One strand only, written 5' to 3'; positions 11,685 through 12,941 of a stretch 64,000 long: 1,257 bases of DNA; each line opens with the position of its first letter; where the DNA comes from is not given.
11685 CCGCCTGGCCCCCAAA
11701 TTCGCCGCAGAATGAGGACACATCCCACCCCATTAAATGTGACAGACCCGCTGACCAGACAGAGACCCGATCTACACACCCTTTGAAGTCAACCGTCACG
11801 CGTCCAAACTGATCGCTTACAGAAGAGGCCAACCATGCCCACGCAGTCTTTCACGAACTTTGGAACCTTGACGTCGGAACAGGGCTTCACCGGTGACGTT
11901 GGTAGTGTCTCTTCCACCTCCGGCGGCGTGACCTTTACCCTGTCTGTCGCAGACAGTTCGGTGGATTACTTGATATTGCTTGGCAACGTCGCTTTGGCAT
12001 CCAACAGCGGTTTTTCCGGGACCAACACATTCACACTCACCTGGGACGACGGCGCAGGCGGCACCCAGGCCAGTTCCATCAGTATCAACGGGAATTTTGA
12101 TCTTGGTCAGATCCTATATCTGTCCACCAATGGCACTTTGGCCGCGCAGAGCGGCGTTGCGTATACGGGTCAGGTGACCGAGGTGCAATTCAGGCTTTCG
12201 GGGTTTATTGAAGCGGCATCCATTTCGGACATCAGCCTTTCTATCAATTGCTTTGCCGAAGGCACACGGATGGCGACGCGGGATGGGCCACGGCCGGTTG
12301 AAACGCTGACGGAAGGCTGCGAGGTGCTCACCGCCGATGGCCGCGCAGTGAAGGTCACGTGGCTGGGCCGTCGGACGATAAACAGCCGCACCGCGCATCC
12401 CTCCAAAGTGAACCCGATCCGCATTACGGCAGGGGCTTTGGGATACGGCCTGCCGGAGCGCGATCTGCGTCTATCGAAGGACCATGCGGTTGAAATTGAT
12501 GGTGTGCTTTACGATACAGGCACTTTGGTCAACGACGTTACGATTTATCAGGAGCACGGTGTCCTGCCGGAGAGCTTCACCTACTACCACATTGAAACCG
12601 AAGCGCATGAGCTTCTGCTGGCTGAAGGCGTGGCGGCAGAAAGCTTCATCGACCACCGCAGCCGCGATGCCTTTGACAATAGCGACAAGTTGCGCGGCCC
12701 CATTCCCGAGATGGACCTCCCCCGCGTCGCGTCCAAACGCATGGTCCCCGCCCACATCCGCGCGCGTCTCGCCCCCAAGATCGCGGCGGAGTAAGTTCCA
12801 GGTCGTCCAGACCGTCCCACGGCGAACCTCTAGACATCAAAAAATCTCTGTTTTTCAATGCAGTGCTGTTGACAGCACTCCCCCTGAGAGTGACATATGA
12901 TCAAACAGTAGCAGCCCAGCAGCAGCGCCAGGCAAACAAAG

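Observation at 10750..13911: Three tandem Hint (bacterial intein-like) domain genes: variable N-module, Cys-initiated processing module, conserved tail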

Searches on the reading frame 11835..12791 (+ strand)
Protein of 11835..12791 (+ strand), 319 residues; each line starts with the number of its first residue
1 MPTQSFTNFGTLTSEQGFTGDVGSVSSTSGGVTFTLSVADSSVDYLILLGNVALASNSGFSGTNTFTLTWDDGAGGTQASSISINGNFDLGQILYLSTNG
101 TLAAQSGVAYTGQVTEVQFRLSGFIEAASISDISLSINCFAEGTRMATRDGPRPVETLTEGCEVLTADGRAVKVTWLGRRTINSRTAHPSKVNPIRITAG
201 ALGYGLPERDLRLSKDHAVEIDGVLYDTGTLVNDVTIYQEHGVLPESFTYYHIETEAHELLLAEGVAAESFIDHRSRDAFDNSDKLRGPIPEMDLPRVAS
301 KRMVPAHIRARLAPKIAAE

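Call 3: search_protein_families(library=pfam, proteins=[window:11835-12791:+], max_evalue=1)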
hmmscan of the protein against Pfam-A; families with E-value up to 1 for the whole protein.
window:11835-12791:+ (319 aa): 2 families
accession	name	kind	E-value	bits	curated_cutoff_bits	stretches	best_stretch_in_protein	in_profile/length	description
PF13403.11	Hint_2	-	1.7e-37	129.5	28.4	1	139-273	2-145/147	Hint domain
PF17963.7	Big_9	-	0.0066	17.8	23.6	1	22-85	37-89/89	Bacterial Ig domain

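Call 4: search_protein_families(library=ncbifam, proteins=[window:11835-12791:+], max_evalue=1)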
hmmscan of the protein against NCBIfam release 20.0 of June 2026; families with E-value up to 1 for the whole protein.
window:11835-12791:+ (319 aa): 2 families
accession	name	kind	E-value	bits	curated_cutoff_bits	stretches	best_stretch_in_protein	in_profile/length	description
NF012211.1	tand_rpt_95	domain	0.028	14.4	90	1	50-85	48-83/98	tandem-95 repeat protein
NF010140.0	PRK13615.1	equivalog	0.074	11.6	881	0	76-119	509-552/557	lipoprotein LpqB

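Call 6: find_homologous_proteins(query=window:11835-12791:+)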
Query window:11835-12791:+ (319 aa): 246 proteins with E <= 0.001 among 3927 candidates; the best 120 are listed.
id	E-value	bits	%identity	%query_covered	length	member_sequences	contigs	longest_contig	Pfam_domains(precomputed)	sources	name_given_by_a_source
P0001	2.7e-206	702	100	100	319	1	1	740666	PF13403.12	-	-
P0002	6.8e-121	421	62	100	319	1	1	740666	PF13403.12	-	-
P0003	1.1e-115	404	62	100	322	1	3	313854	PF13403.12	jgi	jgi:hypothetical protein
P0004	5.6e-109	382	58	100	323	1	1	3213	PF13403.12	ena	-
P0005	8.5e-107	375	55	100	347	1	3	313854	PF13403.12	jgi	jgi:hypothetical protein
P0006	1.8e-94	335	72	66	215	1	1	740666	PF13403.12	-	-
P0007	2.7e-84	301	53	89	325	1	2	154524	PF13403.12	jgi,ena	-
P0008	1.0e-78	283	48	97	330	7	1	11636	PF13403.12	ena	-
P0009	1.7e-75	272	49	91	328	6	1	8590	PF13403.12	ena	-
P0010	2.2e-72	262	49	91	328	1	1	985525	PF13403.12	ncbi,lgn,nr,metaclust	ncbi:hypothetical protein RB2150_10876 [Rhodobacteraceae bacterium HTCC2150]|nr:hypothetical protein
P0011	5.6e-72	261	65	60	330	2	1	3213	PF13403.12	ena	-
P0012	2.2e-71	259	46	88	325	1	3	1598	PF13403.12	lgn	-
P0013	2.9e-71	258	61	64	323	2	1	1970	PF13403.12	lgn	-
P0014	1.0e-70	257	47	97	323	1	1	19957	PF13403.12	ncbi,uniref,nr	ncbi:Hint domain-containing protein [uncultured Roseovarius sp.]|uniref:Hint domain-containing prote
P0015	1.6e-68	249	48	93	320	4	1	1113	PF13403.12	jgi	jgi:hypothetical protein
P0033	8.6e-64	234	45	91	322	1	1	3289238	PF13403.12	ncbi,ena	-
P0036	5.6e-63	231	45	89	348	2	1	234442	PF13403.12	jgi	jgi:hypothetical protein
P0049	8.2e-60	221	44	100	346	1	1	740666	PF13403.12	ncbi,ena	-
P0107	5.4e-49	185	41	98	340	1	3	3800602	PF13403.12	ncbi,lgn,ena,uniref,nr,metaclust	ncbi:Hint domain-containing protein [Sulfitobacter guttiformis]|uniref:Hint domain-containing protei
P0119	3.2e-45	173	48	62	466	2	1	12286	PF00353.26,PF13403.12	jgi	jgi:hypothetical protein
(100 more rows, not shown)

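Call 12: find_encoding_contigs(protein=P0001, flank=10000, max_places=3)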
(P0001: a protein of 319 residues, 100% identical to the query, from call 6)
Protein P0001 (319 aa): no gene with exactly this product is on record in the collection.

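Call 13: find_encoding_contigs(protein=P0003, flank=10000, max_places=3)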
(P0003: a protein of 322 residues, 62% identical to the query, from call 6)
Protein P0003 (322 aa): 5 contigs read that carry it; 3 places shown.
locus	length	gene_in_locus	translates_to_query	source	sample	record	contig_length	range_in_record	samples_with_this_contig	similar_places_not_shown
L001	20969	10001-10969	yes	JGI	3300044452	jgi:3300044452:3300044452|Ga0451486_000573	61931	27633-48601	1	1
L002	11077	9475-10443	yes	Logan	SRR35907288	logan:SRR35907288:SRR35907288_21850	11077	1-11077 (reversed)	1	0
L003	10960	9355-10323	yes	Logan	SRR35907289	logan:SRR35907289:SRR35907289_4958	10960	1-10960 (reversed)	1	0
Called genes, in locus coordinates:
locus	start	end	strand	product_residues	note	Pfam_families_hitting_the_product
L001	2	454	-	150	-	PF06094:GGACT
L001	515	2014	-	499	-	PF00171:Aldedh, PF05893:LuxC (weak)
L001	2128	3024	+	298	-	PF00126:HTH_1, PF03466:LysR_substrate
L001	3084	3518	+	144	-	PF00571:CBS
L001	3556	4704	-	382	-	PF01053:Cys_Met_Meta_PP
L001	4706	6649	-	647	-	PF01757:Acyl_transf_3, PF19040:SGNH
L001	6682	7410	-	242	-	PF01177:Asp_Glu_race, PF17645:Amdase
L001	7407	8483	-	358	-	PF03702:AnmK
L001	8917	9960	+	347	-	PF13403:Hint_2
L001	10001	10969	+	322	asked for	PF13403:Hint_2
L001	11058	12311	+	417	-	PF00579:tRNA-synt_1b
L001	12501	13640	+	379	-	PF13403:Hint_2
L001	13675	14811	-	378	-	PF00724:Oxidored_FMN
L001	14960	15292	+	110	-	PF12840:HTH_20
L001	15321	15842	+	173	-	PF01451:LMWPc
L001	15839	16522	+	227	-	PF00230:MIP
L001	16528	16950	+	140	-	PF03960:ArsC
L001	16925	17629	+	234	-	PF03358:FMN_red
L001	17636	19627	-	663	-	PF00378:ECH_1, PF16113:ECH_2, PF00725:3HCDH (weak)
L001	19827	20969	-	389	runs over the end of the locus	PF01052:FliMN_C (weak)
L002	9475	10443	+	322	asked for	PF13403:Hint_2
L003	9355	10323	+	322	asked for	PF13403:Hint_2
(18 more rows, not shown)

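Call 25: predict_structure(alignment_id=A2)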
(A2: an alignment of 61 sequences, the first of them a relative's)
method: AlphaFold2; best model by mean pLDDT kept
length: 319 residues; sequences in the alignment: 61
mean_pLDDT: 88.4   pTM: 0.67
mean pLDDT of the five models: 88.4, 87.9, 87.8, 86.8, 86.7
residues with pLDDT >= 90: 197; 70-90: 95; 50-70: 24; < 50: 3
segments of 3 or more residues with pLDDT < 50: none
pLDDT, mean of each block of 10 residues (from residue 1): 69 68 89 90 87 89 91 74 86 90 90 89 92 79 97 98 97 95 87 94 96 94 96 97 91 94 96 70 84 90 96 76
secondary structure, 60 per line:
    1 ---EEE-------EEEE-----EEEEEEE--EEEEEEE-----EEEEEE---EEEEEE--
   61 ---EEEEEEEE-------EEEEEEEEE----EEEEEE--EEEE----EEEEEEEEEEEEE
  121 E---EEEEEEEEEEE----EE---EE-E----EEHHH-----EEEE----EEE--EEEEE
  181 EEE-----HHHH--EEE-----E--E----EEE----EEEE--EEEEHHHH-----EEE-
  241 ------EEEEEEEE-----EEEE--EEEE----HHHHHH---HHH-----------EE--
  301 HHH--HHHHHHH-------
elements in order: E4-6 E14-17 E23-29 E32-38 E44-49 E53-58 E64-71 E79-87 E92-97 E100-103 E108-121 E125-135 E163-166 E171-173 E176-183 H189-192 E195-197 E211-213 E218-221 E224-227 H228-231 E237-239 E247-254 E260-263 E266-269 H274-279 H306-312

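Call 27: fold_search(model_id=the predicted structure, library=pdb)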
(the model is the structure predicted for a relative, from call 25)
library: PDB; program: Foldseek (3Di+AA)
matches with E <= 10: 963; with E <= 0.001: 2
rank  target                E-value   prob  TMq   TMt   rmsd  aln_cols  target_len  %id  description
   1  6tmm_BBB              6.0e-04  1.00  0.30  0.60   7.4       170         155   14  BIL2 domain from T.thermophila BUBL1 locus (C1A-N143A) (released 2020-12-16)
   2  6y75_B                7.3e-04  1.00  0.29  0.60   7.5       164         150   14  BIL2 domain from T.thermophila BUBL1 locus (C1A-N143A) (released 2021-02-03)
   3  6rix_A                2.7e-03  1.00  0.29  0.64   8.3       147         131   14  Crystal structure of MchDnaB-1 intein (released 2020-05-13)
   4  6riy_B                2.8e-03  1.00  0.29  0.63   4.5       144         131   13  Crystal structure of MchDnaB-1 intein (N145AA) (released 2020-05-13)
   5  6rix_B                3.0e-03  1.00  0.28  0.63   6.1       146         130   14  Crystal structure of MchDnaB-1 intein (released 2020-05-13)
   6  6mwy_A                3.8e-03  1.00  0.30  0.62   4.6       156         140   16  The Prp8 intein of Cryptococcus gattii (released 2019-11-06)
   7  6qaz                  4.7e-03  1.00  0.32  0.73   2.8       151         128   13  Crystal structure of gp41-1 intein (released 2019-11-13)
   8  6mx6_A                5.0e-03  1.00  0.29  0.58   6.0       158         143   18  The Prp8 intein of Cryptococcus neoformans (released 2019-10-23)
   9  6riy_A                7.1e-03  1.00  0.28  0.62   4.9       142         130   14  Crystal structure of MchDnaB-1 intein (N145AA) (released 2020-05-13)
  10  2lwy_MODEL_1_A        7.5e-03  1.00  0.26  0.56   7.1       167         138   12  Solution Structure of Bacterial Intein-Like domain from Clostridium thermocellum (released 2013-05-08)
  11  6riz                  1.7e-02  1.00  0.30  0.69   4.8       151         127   13  Crystal structure of gp41-1 intein (C1A, F65W, D107C) (released 2020-04-29)
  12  6bs8_C                1.9e-02  1.00  0.30  0.70   4.7       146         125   13  The class 3 DnaB intein from Mycobacterium smegmatis (released 2018-11-21)
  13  8qpg_TA               2.0e-02  0.41  0.14  0.12  13.6       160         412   15  Turret of Haloferax tailed virus 1 (released 2024-10-09)
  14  6zgq_B                2.3e-02  1.00  0.25  0.49   5.9       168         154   12  AceL NrdHF class 3 split intein GSH linked splice inactive variant - C124A, N146A (released 2020-09-16)
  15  5i0a                  3.2e-02  1.00  0.27  0.57   6.9       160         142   19  RecA mini intein in complex with cisplatin (released 2016-09-21)
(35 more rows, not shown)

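Call 28: search_solved_structures(query=A2, max_evalue=1, show_alignments=2)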
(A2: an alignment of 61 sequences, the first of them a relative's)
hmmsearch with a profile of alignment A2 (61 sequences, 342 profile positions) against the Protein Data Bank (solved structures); distinct sequences matched with E-value up to 1: 4.
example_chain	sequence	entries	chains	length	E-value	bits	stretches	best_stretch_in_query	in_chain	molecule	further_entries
2lwy_A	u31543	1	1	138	0.0027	20.7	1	156-193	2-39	BACTERIAL INTEIN-LIKE DOMAIN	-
1gpp_A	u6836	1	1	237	0.13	15.1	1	157-194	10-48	ENDONUCLEASE PI-SCEI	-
9cop_A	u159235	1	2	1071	0.59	13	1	155-194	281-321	V-type proton ATPase catalytic subunit A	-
6mwy_A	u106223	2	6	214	0.72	12.7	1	152-192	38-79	Pre-mRNA-processing-splicing factor 8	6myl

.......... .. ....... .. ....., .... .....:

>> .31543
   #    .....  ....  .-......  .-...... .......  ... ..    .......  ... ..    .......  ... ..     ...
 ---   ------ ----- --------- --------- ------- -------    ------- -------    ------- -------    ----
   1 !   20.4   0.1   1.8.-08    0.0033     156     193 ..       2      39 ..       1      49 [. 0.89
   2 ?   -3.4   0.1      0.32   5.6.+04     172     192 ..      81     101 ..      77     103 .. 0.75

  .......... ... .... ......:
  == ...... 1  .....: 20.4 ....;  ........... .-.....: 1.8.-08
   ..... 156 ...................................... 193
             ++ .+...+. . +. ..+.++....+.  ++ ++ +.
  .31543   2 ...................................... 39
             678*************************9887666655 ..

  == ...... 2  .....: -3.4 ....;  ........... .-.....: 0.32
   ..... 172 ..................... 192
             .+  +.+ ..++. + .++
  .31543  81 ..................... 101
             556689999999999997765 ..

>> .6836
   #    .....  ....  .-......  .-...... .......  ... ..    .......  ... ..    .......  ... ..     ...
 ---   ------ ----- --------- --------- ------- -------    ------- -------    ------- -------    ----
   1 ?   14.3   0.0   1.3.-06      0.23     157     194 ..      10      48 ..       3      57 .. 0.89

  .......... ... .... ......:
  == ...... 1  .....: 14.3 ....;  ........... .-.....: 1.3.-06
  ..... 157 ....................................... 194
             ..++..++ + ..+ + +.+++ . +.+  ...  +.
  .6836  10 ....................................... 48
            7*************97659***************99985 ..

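Call 48: find_encoding_contigs(protein=P0049, flank=10000, max_places=2)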
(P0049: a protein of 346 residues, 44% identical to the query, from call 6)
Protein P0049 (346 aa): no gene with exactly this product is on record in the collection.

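Call 49: find_encoding_contigs(protein=P0033, flank=10000, max_places=2)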
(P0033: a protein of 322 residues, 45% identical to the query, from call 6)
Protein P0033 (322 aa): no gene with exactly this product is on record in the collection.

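Call 50: find_encoding_contigs(protein=P0107, flank=10000, max_places=2)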
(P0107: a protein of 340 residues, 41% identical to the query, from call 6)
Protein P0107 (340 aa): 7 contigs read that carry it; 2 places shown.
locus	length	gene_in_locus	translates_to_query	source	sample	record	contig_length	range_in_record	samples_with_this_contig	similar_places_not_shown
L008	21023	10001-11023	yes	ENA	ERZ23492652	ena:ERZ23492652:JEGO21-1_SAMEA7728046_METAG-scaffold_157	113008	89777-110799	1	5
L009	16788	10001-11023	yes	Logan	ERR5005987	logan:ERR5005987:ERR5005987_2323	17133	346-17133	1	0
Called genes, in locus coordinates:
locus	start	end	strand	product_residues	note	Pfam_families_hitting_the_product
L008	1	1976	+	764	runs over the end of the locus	PF12708:Pect-lyase_RHGA_epim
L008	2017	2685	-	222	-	-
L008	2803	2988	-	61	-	PF13396:PLDc_N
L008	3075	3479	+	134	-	PF11977:RNase_Zc3h12a (weak)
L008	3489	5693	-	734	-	PF00270:DEAD (weak), PF04851:ResIII, PF17757:UvrB_inter, PF27431:UvrB_3rd, PF00271:Helicase_C, PF12344:UvrB, PF02151:UVR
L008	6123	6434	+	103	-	PF04800:NDUS4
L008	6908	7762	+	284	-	PF13428:TPR_14 (faint), PF13432:TPR_16 (faint), PF14559:TPR_19 (faint)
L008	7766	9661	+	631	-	PF14559:TPR_19 (faint), PF04488:Gly_transf_sug (weak)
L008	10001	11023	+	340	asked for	PF13403:Hint_2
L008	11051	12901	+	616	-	PF09295:ChAPs (faint), PF13432:TPR_16 (weak), PF23914:TPR_CcmH_CycH (weak), PF14559:TPR_19 (weak), PF13432:TPR_16 (weak), PF14559:TPR_19 (weak), PF00685:Sulfotransfer_1, PF13469:Sulfotransfer_3, +11 more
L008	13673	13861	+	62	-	-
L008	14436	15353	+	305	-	PF03690:MYG1_exonuc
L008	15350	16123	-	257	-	PF03328:HpcH_HpaI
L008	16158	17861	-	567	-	PF02538:Hydantoinase_B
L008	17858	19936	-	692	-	PF05378:Hydant_A_N, PF01968:Hydantoinase_A, PF19278:Hydant_A_C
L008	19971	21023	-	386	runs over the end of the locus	PF00724:Oxidored_FMN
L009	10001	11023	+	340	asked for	PF13403:Hint_2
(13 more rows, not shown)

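Call 51: find_encoding_contigs(protein=P0007, flank=10000, max_places=2)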
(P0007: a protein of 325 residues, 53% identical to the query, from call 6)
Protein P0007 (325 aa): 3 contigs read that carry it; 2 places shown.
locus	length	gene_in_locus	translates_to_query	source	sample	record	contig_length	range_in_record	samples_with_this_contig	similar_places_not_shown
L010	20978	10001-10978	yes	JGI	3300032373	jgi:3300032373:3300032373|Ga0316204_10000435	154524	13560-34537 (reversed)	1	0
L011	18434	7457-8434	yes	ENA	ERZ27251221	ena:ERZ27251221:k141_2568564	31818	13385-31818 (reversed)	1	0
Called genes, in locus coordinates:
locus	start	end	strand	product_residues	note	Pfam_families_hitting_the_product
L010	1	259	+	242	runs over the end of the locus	PF00994:MoCF_biosynth, PF24102:FLAD1_M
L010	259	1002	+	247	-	PF00583:Acetyltransf_1, PF13508:Acetyltransf_7 (weak)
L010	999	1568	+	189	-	PF02627:CMD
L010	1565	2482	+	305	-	PF00691:OmpA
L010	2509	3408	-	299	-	PF00126:HTH_1, PF03466:LysR_substrate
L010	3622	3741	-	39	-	-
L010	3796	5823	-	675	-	PF00724:Oxidored_FMN, PF00070:Pyr_redox (faint), PF00890:FAD_binding_2 (weak), PF01266:DAO (weak), PF03486:HI0933_like (weak), PF07992:Pyr_redox_2, PF12831:FAD_oxidored (weak), PF13450:NAD_binding_8, +2 more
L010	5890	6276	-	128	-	-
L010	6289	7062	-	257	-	PF20086:DUF6478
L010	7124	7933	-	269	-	-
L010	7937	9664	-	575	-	PF00920:ILVD_EDD_N, PF24877:ILV_EDD_C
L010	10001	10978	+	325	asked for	PF13403:Hint_2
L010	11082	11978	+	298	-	PF02517:Rce1-like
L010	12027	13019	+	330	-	PF17848:Zn_ribbon_ACC, PF01039:Carboxyl_trans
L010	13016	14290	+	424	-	PF08245:Mur_ligase_M, PF02875:Mur_ligase_C (weak), PF27239:FOL3_C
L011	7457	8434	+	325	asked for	PF13403:Hint_2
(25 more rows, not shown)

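Call 52: find_encoding_contigs(protein=P0036, flank=10000, max_places=2)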
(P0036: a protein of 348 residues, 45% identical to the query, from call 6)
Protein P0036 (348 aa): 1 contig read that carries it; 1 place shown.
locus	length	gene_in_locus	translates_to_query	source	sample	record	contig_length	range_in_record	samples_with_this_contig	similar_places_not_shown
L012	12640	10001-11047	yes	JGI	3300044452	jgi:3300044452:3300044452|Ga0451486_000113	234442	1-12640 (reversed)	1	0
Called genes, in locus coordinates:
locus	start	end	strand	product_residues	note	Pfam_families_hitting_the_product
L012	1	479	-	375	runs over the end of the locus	PF21843:DUF6902, PF21836:DUF6895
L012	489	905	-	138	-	-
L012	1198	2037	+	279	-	PF03372:Exo_endo_phos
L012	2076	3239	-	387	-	PF01266:DAO (faint), PF01494:FAD_binding_3, PF07992:Pyr_redox_2 (faint)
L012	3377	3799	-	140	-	PF21157:DksA_N, PF01258:zf-dskA_traR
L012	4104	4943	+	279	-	PF00158:Sigma54_activat (faint), PF07724:AAA_2, PF13401:AAA_22 (weak), PF00004:AAA, PF07728:AAA_5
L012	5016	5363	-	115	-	-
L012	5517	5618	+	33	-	-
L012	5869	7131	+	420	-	PF11150:DUF2927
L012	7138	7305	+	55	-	-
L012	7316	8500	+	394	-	PF05762:VWA_CoxE (weak)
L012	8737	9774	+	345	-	PF13403:Hint_2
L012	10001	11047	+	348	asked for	PF13403:Hint_2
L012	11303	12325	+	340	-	PF13403:Hint_2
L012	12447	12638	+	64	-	?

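Call 56: search_protein_families(library=phrogs, proteins=[window:11835-12791:+], max_evalue=0.01)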
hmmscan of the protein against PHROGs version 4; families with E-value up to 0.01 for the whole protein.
window:11835-12791:+ (319 aa): 0 families

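Call 57: search_protein_families(library=padloc, proteins=[window:11835-12791:+], max_evalue=0.01)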
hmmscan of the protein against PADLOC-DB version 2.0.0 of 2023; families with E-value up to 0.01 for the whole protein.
window:11835-12791:+ (319 aa): 0 families

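Call 66: search_dna_similar(query=window:11835-12791:+, collection=plasmids, mode=protein, max_rows=30)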
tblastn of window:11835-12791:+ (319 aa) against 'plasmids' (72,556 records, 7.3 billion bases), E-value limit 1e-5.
Records with a match: 214; places in all: 312; records where one place covers at least 80% of the query: 2.
Best place of each record, by identity: <60% 214.
By first word of the organism name: Sinorhizobium 43; Acetobacter 41; Paracoccus 33; Phaeobacter 16; Rhizobium 14; Aliiroseovarius 9; Sulfitobacter 9; Gluconobacter 6; Phyllobacterium 5; Ruegeria 5; and 24 more.
By predicted mobility (MOB-suite, as given by PLSDB): non-mobilizable 113; mobilizable 70; conjugative 31.
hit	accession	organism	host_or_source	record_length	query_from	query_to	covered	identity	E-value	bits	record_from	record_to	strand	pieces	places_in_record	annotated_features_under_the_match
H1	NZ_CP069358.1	Microvirga sp. VF16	Vachellia farnesiana,Cell culture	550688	60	315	80%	37.0%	2e-40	157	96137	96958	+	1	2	Hint domain-containing protein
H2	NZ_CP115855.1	Pseudoroseomonas cervicalis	-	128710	139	309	54%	49.7%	4e-39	154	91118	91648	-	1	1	hypothetical protein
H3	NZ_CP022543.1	Antarctobacter heliothermus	Skeletonema marinoi strain ST54,Cell ...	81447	121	312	60%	43.7%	9e-41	158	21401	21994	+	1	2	Hint domain-containing protein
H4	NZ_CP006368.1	Aureimonas sp. AU20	-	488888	134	305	54%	48.3%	3e-39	154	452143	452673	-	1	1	Hint domain-containing protein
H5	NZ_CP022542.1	Antarctobacter heliothermus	Skeletonema marinoi strain ST54,Cell ...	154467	136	312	55%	45.7%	9e-40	155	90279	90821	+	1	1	Hint domain-containing protein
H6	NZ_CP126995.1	Acidisoma sp. PAMC 29798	cell culture,lichen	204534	89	280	60%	41.8%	4e-34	139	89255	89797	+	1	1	Hint domain-containing protein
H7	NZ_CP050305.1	Rhizobium lusitanum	Oxytropis pumilio,cell culture,root ...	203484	63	318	80%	31.4%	1e-21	102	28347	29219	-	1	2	Hint domain-containing protein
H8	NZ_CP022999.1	Rhizobium sp. 11515TR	Cell culture,agricultural soil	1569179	74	309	74%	32.9%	6e-21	100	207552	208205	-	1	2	none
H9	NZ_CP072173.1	Rhizobium sp. AB2/73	Phyla canescens,cell culture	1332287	74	309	74%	32.9%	2e-20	99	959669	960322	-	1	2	record has no annotation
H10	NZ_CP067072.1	Rhizobium sp. AB2/73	Phyla canescens,cell culture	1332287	74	309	74%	32.9%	2e-20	99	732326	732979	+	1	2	record has no annotation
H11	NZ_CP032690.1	Rhizobium sp. CCGE532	Phaseolus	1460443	74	309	74%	32.9%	9e-20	97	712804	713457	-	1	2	record has no annotation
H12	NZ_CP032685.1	Rhizobium sp. CCGE531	Phaseolus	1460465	74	309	74%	32.9%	9e-20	97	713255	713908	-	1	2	record has no annotation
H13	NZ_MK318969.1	Rhizobium rhizogenes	-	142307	76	283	65%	34.9%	4e-20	98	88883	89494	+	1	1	Hint domain-containing protein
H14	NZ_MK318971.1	Rhizobium rhizogenes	-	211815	76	283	65%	34.9%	4e-20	98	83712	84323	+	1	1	Hint domain-containing protein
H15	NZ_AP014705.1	Methylobacterium aquaticum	-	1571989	95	301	65%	34.4%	2e-21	102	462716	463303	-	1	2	none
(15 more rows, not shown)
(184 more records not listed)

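Call 67: get_annotated_region(hit=H3, flank=8000)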
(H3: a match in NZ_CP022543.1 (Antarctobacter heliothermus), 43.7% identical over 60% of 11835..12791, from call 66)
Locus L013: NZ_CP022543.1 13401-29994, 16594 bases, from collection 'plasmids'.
description: Antarctobacter heliothermus strain SMS3 plasmid pSMS3-3, complete sequence
organism: Antarctobacter heliothermus (NCBI taxid 74033)
taxonomy: Bacteria; Pseudomonadota; Alphaproteobacteria; Rhodobacterales; Roseobacteraceae; Antarctobacter; Antarctobacter heliothermus
host: -; source: Skeletonema marinoi strain ST54,Cell culture,Top-layer sediments; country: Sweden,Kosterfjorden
typing (MOB-suite, as given by PLSDB): non-mobilizable; replicon rep_cluster_160,rep_cluster_392
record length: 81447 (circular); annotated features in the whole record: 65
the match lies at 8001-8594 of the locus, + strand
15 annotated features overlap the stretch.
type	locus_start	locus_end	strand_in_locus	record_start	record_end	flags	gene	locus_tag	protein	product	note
CDS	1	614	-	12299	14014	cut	-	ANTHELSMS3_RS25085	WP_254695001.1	thiamine pyrophosphate-dependent enzyme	-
CDS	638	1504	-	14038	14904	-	-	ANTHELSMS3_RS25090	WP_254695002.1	aldehyde dehydrogenase family protein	-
CDS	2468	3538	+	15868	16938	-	-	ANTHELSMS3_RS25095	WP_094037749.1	hypothetical protein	-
CDS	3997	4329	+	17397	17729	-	-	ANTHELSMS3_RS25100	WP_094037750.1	hypothetical protein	-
CDS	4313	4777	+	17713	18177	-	-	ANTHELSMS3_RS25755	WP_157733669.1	hypothetical protein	-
CDS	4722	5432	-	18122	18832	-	-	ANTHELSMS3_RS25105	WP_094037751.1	IS6 family transposase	-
CDS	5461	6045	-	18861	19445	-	-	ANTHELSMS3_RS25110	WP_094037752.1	hypothetical protein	-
CDS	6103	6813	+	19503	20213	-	-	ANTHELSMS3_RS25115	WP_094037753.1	IS6 family transposase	-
CDS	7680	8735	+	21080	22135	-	-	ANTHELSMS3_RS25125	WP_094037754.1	Hint domain-containing protein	-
CDS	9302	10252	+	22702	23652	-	-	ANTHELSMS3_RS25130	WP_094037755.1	Hint domain-containing protein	-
CDS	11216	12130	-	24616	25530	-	-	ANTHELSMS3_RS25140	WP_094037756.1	isocitrate lyase/PEP mutase family protein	-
CDS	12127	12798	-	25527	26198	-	-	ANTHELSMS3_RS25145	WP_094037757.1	GntR family transcriptional regulator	-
CDS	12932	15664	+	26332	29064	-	acnA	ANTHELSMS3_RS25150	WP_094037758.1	aconitate hydratase AcnA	GO:0006099 - tricarboxylic acid cycle [Evidence IEA]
CDS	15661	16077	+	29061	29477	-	-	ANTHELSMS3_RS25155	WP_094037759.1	nuclear transport factor 2 family protein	-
CDS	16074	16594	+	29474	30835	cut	-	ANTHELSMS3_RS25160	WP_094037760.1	dihydroorotase family protein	-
